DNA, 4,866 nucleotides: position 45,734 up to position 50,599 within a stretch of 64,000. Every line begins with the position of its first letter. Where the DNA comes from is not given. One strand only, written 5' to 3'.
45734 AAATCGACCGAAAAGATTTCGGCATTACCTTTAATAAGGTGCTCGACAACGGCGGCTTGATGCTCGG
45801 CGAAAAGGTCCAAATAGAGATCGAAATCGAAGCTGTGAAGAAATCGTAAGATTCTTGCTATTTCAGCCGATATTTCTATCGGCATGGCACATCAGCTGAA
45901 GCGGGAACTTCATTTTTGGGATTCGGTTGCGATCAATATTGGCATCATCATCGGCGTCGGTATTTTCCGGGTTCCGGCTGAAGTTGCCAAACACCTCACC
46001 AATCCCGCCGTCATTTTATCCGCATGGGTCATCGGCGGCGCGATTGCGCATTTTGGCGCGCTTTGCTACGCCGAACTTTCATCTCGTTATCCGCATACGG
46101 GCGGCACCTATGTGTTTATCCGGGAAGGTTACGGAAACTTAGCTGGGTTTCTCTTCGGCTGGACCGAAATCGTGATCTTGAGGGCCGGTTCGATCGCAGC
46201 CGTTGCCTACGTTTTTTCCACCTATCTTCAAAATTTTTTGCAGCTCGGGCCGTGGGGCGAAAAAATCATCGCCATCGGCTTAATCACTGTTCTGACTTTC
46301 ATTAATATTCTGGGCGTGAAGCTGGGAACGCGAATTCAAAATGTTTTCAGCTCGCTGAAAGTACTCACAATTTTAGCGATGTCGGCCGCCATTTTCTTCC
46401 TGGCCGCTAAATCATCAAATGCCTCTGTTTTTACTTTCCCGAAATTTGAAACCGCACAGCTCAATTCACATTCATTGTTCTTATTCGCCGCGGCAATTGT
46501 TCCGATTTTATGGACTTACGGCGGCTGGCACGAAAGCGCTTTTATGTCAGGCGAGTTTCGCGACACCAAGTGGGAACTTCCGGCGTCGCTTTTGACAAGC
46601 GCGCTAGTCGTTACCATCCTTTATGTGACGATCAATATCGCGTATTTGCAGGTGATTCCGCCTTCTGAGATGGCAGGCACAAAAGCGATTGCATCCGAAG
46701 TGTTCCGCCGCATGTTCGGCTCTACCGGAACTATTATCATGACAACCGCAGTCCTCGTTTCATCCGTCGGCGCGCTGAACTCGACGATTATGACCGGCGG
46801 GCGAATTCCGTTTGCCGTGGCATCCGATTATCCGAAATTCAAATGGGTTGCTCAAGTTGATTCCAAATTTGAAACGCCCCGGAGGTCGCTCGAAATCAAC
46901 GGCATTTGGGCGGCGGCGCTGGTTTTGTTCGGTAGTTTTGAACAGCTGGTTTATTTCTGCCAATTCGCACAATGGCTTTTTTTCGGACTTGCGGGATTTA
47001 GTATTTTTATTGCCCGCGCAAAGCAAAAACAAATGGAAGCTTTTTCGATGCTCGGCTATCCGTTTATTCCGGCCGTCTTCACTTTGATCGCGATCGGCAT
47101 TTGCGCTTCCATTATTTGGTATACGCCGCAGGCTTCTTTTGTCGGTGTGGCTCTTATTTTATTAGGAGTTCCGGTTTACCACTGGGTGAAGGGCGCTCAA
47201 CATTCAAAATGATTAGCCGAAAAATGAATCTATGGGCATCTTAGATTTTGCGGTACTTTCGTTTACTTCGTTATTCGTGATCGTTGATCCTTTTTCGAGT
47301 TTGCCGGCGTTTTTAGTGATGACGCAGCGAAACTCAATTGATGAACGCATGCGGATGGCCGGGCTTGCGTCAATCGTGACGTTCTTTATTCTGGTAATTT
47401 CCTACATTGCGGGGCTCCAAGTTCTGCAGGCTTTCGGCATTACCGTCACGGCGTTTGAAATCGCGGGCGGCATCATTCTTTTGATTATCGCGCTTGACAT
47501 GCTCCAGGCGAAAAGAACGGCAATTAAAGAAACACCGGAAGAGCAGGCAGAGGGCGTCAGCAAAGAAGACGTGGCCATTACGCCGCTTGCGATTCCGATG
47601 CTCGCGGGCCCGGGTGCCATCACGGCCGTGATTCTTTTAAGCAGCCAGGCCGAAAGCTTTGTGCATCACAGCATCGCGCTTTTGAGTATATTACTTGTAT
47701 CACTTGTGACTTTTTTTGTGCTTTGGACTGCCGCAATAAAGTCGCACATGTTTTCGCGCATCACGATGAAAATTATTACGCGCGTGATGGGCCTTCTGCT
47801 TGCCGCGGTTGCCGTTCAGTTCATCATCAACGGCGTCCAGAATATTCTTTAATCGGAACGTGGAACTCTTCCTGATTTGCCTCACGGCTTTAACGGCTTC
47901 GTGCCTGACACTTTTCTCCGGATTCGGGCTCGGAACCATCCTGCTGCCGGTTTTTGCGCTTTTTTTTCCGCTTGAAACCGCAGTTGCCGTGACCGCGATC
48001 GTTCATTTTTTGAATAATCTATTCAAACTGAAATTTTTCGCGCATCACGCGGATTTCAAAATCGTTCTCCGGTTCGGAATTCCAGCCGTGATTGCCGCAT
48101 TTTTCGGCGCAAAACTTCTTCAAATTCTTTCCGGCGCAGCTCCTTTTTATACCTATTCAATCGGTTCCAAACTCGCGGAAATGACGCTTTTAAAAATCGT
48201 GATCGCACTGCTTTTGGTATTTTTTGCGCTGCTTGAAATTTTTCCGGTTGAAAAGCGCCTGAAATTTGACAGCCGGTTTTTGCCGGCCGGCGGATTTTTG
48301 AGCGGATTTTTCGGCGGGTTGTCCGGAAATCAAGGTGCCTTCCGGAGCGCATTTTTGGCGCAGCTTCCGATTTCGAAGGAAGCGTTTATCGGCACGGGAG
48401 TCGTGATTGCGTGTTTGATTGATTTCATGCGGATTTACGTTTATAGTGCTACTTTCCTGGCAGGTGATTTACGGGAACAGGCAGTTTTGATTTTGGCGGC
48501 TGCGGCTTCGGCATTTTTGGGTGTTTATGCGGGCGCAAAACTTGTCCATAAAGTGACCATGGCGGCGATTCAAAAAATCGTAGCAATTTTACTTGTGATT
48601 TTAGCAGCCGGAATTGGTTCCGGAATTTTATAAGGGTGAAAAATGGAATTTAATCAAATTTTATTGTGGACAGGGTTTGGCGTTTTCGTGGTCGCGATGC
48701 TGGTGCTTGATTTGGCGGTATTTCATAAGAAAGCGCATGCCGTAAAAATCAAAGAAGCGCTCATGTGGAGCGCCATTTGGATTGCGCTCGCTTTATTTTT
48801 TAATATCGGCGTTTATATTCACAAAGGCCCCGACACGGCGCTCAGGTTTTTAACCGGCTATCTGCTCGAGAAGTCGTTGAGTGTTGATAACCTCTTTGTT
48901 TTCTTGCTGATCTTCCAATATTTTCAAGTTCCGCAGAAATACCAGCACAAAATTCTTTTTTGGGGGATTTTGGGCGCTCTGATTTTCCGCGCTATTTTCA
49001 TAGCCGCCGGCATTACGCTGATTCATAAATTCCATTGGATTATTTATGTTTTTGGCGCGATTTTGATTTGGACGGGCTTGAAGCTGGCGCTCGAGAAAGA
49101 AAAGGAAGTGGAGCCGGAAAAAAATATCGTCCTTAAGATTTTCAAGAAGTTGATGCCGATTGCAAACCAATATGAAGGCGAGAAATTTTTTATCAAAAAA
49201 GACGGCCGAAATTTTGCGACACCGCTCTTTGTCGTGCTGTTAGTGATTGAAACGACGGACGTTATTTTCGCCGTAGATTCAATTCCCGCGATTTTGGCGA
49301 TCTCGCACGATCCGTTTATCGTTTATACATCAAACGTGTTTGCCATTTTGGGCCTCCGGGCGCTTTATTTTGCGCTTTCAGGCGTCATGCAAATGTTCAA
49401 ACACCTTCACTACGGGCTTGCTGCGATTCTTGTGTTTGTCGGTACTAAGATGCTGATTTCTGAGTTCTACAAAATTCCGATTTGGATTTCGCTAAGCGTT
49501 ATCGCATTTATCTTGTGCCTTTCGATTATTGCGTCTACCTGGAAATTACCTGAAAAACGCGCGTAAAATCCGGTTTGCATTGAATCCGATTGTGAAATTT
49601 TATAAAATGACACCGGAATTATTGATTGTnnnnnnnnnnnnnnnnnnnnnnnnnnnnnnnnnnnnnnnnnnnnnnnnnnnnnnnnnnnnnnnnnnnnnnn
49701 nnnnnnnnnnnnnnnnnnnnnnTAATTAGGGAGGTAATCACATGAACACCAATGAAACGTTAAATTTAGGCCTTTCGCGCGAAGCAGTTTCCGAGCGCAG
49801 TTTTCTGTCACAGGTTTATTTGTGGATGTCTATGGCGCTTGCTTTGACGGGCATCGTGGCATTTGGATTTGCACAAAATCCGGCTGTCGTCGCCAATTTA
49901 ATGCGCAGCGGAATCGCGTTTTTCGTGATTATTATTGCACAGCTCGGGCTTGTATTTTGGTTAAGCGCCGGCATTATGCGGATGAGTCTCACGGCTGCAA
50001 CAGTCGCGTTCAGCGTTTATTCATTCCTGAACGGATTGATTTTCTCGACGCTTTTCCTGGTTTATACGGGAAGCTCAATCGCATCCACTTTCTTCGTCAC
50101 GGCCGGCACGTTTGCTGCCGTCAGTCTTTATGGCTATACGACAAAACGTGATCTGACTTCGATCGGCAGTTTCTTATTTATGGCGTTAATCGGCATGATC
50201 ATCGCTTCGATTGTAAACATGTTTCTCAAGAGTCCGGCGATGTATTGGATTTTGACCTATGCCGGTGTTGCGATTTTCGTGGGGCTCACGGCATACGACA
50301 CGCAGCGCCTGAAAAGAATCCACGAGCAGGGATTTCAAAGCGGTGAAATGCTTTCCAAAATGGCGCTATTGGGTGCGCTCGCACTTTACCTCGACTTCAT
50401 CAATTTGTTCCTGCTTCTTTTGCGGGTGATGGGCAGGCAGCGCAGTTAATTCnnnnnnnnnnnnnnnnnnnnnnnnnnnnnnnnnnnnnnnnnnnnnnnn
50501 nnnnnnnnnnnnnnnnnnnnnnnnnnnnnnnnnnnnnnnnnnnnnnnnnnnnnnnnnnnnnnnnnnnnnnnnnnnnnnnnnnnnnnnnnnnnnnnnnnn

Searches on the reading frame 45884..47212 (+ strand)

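Call 61: search_protein_families(library=pfam, proteins=[window:45884-47212:+], max_evalue=1e-8)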
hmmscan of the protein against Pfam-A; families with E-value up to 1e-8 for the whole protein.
window:45884-47212:+ (442 aa): 2 families
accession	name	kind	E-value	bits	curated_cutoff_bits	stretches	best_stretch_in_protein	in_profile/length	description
PF13520.12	AA_permease_2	-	2.5e-52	178.7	27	1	9-415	1-409/427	Amino acid permease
PF00324.27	AA_permease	-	2.9e-23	82.8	24.6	1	15-396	3-406/470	Amino acid permease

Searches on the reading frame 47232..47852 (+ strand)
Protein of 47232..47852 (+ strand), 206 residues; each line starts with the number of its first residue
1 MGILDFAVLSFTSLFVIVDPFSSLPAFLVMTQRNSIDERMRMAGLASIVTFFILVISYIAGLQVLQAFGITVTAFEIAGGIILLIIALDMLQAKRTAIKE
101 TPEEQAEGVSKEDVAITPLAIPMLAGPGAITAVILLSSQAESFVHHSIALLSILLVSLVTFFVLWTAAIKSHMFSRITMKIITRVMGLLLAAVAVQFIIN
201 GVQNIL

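Call 61: search_protein_families(library=pfam, proteins=[window:47232-47852:+], max_evalue=1e-8)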
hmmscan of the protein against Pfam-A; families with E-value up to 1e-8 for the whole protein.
window:47232-47852:+ (206 aa): 1 family
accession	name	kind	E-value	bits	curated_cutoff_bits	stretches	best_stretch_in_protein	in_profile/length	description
PF01914.23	MarC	-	4.6e-54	183.4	23.9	1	6-206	3-203/203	MarC family integral membrane protein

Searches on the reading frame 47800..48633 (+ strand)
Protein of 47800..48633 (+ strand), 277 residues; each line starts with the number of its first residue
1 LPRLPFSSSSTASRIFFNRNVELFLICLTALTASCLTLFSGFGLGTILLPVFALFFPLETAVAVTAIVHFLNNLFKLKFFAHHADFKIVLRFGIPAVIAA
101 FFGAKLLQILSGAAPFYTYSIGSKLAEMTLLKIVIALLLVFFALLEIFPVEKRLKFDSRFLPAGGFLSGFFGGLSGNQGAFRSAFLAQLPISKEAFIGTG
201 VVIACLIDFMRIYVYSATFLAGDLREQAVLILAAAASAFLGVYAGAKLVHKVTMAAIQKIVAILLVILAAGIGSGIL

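Call 61: search_protein_families(library=pfam, proteins=[window:47800-48633:+], max_evalue=1e-8)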
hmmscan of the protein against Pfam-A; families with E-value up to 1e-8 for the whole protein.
window:47800-48633:+ (277 aa): 1 family
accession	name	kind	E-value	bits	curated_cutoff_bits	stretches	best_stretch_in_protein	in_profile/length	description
PF01925.25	TauE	-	5.7e-24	85.5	32.6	1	27-270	2-235/237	Sulfite exporter TauE/SafE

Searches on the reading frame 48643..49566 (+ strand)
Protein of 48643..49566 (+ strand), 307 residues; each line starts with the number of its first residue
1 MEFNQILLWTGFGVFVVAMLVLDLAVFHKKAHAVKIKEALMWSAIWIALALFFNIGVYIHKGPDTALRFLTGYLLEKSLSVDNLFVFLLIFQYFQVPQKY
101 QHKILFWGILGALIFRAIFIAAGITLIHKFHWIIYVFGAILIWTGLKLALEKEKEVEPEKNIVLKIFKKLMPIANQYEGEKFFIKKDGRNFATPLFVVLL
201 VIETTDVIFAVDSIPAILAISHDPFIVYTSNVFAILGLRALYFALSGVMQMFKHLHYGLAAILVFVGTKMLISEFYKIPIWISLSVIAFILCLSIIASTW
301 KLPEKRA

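Call 61: search_protein_families(library=pfam, proteins=[window:48643-49566:+], max_evalue=1e-8)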
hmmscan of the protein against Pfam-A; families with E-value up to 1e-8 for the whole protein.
window:48643-49566:+ (307 aa): 1 family
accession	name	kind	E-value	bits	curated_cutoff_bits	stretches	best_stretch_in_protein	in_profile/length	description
PF03741.22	TerC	-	2.6e-55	187.4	27.8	1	70-273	1-177/178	Integral membrane protein TerC family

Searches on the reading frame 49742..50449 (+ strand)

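Call 61: search_protein_families(library=pfam, proteins=[window:49742-50449:+], max_evalue=1e-8)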
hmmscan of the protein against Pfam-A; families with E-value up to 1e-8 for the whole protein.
window:49742-50449:+ (235 aa): 1 family
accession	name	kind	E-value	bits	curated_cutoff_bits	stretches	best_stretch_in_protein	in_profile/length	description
PF01027.25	Bax1-I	-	5e-59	200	34.1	1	19-230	1-207/207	Inhibitor of apoptosis-promoting Bax1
